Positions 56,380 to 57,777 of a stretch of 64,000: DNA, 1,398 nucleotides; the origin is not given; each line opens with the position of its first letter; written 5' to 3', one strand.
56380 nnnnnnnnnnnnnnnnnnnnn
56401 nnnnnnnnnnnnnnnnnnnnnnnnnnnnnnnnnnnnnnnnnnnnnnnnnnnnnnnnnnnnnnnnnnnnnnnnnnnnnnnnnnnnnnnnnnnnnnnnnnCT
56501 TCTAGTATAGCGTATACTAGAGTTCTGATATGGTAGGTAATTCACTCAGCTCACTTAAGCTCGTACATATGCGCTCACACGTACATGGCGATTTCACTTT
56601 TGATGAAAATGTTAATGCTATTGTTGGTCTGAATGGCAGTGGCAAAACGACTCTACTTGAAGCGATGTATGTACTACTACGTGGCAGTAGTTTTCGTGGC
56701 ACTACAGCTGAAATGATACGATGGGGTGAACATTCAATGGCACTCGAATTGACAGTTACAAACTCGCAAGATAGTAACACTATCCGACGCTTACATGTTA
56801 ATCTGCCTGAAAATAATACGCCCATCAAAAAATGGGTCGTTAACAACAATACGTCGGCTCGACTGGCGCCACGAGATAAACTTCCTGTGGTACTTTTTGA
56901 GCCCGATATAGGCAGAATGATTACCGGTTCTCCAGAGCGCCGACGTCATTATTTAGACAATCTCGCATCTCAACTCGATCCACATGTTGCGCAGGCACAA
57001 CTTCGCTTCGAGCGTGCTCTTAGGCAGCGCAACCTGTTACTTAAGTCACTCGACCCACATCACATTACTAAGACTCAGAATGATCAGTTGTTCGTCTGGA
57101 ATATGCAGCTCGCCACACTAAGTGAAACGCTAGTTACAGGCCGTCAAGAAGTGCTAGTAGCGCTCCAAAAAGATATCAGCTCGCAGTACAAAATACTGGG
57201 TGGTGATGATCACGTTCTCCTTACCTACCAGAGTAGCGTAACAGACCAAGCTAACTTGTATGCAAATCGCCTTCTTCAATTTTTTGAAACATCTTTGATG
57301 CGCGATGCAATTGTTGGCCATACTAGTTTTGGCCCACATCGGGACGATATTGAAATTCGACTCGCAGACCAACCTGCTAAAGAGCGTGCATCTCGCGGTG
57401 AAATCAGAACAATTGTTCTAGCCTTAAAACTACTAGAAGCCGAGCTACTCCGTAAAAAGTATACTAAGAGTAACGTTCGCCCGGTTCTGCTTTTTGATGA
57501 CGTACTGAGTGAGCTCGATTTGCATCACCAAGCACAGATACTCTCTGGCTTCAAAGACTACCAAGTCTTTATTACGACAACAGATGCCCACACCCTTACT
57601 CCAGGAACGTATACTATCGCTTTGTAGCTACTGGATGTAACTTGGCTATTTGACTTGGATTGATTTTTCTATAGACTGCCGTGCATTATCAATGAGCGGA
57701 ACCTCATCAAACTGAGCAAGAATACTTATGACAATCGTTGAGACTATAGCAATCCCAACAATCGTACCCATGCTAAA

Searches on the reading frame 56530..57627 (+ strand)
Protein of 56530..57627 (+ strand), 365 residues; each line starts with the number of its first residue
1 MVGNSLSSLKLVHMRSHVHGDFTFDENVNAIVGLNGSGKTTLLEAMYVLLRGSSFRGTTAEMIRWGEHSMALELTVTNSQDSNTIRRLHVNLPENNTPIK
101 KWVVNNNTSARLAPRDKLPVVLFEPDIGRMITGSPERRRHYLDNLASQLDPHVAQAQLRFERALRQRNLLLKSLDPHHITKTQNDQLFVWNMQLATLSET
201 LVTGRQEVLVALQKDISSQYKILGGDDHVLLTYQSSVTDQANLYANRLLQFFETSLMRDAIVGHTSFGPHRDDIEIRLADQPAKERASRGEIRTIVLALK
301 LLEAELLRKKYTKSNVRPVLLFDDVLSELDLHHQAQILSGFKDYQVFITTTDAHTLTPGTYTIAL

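Call 9: search_protein_families(library=ncbifam, proteins=[window:56530-57627:+])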
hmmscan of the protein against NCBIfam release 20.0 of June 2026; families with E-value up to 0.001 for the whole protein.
window:56530-57627:+ (365 aa): 12 families
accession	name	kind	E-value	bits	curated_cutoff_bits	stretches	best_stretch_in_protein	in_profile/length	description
TIGR00611.2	recf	equivalog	4.3e-86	289.1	172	1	6-351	1-339/339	DNA replication/repair protein RecF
NF010680.0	PRK14079.1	equivalog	9.3e-55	186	386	1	6-339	3-313/349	recombination protein F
NF002572.0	PRK02224.1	equivalog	1.5e-11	43.4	1087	1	6-87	3-85/888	DNA double-strand break repair ATPase Rad50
NF041034.1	Rad50_Sulf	equivalog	7.8e-11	40.6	1000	1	13-96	10-93/872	DNA double-strand break repair ATPase Rad50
NF003034.1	PRK03918.1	equivalog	6.9e-10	37.6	700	1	7-88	4-89/878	DNA double-strand break repair ATPase Rad50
NF002244.0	PRK01156.1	equivalog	1.8e-09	36.2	847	1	7-89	4-86/895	DNA double-strand break repair ATPase Rad50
NF041035.1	Rad50_Halo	equivalog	1e-08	34.1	1000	1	8-87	5-85/883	DNA double-strand break repair ATPase Rad50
NF041760.1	PtuA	equivalog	1.1e-07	31.2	500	1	5-48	51-94/524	retron Ec78 anti-phage system effector ATPase PtuA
NF010068.0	PRK13548.1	equivalog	1.3e-07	31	261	0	27-76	32-83/261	heme ABC transporter ATP-binding protein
TIGR03185.1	DNA_S_dndD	equivalog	5.4e-05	21.9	245.85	1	30-71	32-73/650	DNA sulfur modification protein DndD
NF045487.1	ASRP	equivalog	8.3e-05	21.4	300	1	20-88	8-70/593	archaea-specific SMC-related protein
TIGR04521.1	ECF_ATPase_2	equivalog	0.00051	19.2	330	0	26-53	31-58/279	energy-coupling factor transporter ATPase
